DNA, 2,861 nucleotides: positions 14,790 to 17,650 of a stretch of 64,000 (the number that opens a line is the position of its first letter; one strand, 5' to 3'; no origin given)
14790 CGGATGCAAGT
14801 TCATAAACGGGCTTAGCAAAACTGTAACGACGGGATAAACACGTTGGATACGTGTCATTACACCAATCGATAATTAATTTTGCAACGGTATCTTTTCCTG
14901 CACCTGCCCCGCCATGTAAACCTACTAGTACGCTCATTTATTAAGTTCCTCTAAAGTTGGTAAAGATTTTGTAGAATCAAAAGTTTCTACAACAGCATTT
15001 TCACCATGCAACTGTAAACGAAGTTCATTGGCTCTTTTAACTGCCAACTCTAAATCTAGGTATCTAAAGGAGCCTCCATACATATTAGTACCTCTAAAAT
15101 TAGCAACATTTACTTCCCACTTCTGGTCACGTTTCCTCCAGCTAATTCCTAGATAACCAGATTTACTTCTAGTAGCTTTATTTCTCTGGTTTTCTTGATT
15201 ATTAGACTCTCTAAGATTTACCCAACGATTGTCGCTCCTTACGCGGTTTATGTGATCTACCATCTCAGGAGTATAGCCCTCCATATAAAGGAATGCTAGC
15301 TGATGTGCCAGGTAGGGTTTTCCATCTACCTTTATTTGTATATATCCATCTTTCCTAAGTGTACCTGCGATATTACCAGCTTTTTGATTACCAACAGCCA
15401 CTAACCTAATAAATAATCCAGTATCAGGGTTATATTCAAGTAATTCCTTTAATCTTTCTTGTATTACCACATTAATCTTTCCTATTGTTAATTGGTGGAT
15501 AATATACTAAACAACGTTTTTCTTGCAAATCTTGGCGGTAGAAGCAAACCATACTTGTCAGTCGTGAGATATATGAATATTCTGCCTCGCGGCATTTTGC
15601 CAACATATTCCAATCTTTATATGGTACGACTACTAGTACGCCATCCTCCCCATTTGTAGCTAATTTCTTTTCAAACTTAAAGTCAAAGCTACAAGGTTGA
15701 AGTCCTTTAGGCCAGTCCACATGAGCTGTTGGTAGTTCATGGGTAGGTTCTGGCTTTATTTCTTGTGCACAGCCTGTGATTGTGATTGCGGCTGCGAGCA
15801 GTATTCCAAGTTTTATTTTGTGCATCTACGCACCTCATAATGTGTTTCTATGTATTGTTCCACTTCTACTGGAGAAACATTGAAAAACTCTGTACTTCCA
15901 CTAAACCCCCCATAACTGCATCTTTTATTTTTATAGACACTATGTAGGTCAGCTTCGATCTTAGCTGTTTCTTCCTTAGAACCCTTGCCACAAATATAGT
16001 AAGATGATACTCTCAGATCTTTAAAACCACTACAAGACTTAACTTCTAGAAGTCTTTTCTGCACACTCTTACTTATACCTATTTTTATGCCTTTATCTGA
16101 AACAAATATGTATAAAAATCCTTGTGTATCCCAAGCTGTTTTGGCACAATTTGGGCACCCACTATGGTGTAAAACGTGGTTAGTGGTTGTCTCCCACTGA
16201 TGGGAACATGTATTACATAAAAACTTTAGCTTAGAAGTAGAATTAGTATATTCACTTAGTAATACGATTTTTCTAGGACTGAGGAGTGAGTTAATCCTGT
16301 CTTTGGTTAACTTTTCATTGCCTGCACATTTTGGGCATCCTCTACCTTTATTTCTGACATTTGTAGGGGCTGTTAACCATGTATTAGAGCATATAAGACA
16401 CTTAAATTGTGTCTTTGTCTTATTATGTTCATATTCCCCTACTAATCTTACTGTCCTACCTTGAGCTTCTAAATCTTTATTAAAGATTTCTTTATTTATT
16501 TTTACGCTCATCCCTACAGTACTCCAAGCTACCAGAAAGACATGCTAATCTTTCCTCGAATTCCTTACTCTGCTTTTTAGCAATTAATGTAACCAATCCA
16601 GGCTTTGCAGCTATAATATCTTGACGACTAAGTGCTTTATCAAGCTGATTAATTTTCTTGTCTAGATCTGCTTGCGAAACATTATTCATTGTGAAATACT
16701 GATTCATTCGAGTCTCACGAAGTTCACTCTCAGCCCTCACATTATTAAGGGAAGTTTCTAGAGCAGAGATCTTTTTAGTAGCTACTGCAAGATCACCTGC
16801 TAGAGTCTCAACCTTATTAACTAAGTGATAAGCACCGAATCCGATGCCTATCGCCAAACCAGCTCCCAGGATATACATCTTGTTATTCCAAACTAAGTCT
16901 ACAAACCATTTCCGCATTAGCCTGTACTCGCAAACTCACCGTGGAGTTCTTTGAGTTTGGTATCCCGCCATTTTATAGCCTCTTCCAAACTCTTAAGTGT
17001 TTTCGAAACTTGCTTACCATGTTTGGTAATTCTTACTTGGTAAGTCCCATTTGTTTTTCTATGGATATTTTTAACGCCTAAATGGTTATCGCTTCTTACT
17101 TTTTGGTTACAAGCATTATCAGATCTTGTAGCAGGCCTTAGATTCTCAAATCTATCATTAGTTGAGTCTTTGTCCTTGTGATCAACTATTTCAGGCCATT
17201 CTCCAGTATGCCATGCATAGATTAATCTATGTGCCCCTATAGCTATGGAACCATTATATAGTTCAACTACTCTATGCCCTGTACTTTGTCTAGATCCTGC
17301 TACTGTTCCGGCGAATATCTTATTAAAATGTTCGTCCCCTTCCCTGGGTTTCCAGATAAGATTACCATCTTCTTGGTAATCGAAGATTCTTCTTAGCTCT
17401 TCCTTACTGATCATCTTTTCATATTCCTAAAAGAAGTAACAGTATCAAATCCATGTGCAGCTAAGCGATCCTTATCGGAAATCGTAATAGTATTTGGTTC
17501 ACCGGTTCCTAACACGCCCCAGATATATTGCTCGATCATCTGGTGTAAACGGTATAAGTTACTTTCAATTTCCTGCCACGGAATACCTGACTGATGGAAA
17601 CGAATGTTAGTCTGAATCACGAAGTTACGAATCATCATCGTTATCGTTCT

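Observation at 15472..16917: Candidate spanin pair separated by an endonuclease gene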

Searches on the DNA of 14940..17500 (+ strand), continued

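Call 34: search_dna_similar(query=window:14940-15465:-, collection=phages, mode=near, max_rows=25)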
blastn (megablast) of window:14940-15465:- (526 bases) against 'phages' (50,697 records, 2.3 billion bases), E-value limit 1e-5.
Records with a match: 20; places in all: 22; records where one place covers at least 80% of the query: 14.
Best place of each record, by identity: 90-95% 10; 80-90% 5; 60-80% 5.
By first word of the organism name: Escherichia 10; Salmonella 9; Listeria 1.
By host as written in the record: - 6; Salmonella enterica subsp. enterica serovar Hadar 2; Salmonella enterica subsp. enterica serovar Infantis 2; Salmonella typhimurium 2; Escherichia coli O111 2; Escherichia coli; Salmonella sp. 2; Listeria monocytogenes 1; Salmonella enterica subsp. enterica serovar Paratyphi A 1; and 2 more.
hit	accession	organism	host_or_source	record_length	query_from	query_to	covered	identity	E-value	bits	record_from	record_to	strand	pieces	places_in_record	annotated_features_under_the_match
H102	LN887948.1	Escherichia phage slur09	-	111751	4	526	99%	91.4%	0e+0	717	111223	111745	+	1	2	hypothetical protein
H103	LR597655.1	Escherichia phage T5_ev219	-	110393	4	526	99%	91.4%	0e+0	717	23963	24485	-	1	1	Phage HNH homing endonuclease (ACLAME 27)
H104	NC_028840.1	Escherichia phage slur09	-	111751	4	526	99%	91.4%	0e+0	717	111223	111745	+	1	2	hypothetical protein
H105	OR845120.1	Salmonella phage S.Hadar 4-5-1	Salmonella enterica subsp. enterica ...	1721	4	526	99%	91.4%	0e+0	717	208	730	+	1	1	record has no annotation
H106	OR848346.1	Listeria phage LM 4-14-1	Listeria monocytogenes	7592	4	526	99%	91.4%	0e+0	717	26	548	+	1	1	record has no annotation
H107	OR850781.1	Salmonella phage S.Inf 5-2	Salmonella enterica subsp. enterica ...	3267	4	526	99%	91.4%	0e+0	717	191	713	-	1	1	record has no annotation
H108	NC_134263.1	Escherichia phage T5_ev219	-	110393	4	526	99%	91.4%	0e+0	717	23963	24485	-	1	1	Phage HNH homing endonuclease (ACLAME 27)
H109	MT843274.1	Escherichia phage BB1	-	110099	4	526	99%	91.2%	0e+0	712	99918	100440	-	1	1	hypothetical protein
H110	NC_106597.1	Escherichia phage BB1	-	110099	4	526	99%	91.2%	0e+0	712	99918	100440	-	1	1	hypothetical protein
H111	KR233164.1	Salmonella phage NR01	Salmonella typhimurium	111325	4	526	99%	73.6%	3e-46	191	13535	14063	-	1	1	putative HNH endonuclease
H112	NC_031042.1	Salmonella phage NR01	Salmonella typhimurium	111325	4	526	99%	73.6%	3e-46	191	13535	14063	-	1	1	putative HNH endonuclease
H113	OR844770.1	Escherichia phage ECO111 5-P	Escherichia coli O111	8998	4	526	99%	73.3%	6e-43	180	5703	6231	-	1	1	record has no annotation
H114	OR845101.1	Salmonella phage S.Hadar 4-5-1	Salmonella enterica subsp. enterica ...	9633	4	526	99%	73.3%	6e-43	180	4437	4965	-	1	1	record has no annotation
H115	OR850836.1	Salmonella phage S.Inf 5-2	Salmonella enterica subsp. enterica ...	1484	4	526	99%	73.3%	6e-43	180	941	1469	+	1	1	record has no annotation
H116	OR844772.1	Escherichia phage ECO111 5-P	Escherichia coli O111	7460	4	393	74%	92.1%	4e-154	549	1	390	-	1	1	record has no annotation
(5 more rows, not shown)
